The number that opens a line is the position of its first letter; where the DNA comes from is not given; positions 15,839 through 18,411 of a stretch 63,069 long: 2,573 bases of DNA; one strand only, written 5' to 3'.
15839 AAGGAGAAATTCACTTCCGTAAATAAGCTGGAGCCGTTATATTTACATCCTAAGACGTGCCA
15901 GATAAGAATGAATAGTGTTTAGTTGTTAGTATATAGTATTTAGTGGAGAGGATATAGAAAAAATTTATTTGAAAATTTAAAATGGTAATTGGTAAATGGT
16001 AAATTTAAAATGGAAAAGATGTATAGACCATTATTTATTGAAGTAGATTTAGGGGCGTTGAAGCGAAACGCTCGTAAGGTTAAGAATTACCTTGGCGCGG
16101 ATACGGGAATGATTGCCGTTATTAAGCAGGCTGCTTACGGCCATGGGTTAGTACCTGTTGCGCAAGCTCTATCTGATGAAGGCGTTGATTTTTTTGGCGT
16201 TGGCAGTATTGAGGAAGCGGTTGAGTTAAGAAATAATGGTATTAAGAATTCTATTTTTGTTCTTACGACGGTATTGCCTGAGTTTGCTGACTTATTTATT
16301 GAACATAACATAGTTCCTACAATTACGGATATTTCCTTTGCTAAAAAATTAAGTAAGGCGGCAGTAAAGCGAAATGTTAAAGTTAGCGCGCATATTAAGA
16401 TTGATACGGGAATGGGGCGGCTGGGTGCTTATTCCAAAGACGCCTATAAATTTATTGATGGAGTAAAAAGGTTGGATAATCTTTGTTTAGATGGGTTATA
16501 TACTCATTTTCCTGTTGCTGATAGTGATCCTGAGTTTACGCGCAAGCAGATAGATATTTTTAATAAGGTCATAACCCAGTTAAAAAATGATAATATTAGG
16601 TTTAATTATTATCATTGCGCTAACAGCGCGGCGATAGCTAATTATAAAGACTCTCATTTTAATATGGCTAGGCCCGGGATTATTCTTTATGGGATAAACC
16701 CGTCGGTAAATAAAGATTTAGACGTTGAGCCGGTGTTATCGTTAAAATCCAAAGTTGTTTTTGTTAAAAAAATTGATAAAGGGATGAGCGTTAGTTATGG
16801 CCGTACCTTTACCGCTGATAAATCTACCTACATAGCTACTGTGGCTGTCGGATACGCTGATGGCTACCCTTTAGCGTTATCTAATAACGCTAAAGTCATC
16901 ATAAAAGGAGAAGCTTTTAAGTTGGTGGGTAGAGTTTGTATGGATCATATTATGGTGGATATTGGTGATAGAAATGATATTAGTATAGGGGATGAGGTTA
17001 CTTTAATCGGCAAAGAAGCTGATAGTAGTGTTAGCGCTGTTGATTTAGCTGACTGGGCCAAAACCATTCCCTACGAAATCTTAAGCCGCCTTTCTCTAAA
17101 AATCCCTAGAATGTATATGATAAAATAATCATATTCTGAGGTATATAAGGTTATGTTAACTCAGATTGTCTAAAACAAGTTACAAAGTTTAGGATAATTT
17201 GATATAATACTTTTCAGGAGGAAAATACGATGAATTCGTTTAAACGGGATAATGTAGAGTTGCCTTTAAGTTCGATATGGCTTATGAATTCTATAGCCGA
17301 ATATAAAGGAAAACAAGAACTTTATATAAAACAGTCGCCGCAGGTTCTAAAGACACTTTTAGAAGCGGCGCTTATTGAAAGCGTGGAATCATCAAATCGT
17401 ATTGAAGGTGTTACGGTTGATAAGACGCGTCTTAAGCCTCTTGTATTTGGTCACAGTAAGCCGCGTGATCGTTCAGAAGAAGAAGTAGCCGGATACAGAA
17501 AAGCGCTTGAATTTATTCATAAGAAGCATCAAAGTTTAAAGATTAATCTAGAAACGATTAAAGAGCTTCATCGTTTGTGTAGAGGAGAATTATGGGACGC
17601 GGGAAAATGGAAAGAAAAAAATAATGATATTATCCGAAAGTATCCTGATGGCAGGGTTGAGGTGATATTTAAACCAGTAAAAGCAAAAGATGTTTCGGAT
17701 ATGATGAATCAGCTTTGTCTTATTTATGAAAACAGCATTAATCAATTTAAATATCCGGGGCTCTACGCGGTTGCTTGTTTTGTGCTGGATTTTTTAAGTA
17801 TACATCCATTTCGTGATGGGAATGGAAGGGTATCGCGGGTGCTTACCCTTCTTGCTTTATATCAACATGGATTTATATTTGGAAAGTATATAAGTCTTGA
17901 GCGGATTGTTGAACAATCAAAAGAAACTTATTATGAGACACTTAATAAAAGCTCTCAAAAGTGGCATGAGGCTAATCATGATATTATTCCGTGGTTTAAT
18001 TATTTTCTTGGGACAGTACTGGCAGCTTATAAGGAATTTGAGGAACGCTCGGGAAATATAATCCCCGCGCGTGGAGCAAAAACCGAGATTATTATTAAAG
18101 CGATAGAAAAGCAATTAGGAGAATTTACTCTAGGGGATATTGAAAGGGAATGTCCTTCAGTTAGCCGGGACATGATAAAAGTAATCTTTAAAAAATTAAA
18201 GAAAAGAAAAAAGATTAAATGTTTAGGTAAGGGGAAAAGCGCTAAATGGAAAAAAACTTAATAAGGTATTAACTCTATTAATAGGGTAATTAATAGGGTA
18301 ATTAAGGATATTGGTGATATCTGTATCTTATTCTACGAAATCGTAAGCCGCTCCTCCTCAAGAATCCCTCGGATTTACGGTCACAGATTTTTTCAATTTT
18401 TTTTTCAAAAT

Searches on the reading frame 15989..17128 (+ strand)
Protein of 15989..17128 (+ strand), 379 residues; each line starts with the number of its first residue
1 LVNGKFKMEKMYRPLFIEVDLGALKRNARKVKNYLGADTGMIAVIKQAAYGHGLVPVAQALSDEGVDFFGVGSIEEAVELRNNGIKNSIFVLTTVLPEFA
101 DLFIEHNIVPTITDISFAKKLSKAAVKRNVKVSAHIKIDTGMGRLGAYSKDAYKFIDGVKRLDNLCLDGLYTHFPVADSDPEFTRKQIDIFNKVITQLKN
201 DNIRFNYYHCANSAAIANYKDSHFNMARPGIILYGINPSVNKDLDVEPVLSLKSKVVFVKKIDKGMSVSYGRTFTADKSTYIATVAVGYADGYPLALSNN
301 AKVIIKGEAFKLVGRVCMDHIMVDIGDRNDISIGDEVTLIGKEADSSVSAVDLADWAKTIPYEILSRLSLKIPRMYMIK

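Call 70: search_protein_families(library=pfam, proteins=[window:15989-17128:+], max_evalue=0.00001)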
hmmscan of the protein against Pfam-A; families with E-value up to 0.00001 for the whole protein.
window:15989-17128:+ (379 aa): 2 families
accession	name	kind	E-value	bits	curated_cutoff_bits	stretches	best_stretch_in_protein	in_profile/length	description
PF01168.26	Ala_racemase_N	-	2.3e-67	227.4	24.1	1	19-238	1-220/220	Alanine racemase, N-terminal domain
PF00842.27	Ala_racemase_C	-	2e-46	157.1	25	1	249-376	1-127/127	Alanine racemase, C-terminal domain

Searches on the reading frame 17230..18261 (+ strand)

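Call 70: search_protein_families(library=pfam, proteins=[window:17230-18261:+], max_evalue=0.00001)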
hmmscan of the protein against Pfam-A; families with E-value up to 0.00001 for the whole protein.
window:17230-18261:+ (343 aa): 1 family
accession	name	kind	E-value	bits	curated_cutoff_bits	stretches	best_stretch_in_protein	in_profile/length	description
PF02661.23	Fic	-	7.4e-13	49.6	24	1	105-210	2-93/93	Fic/DOC family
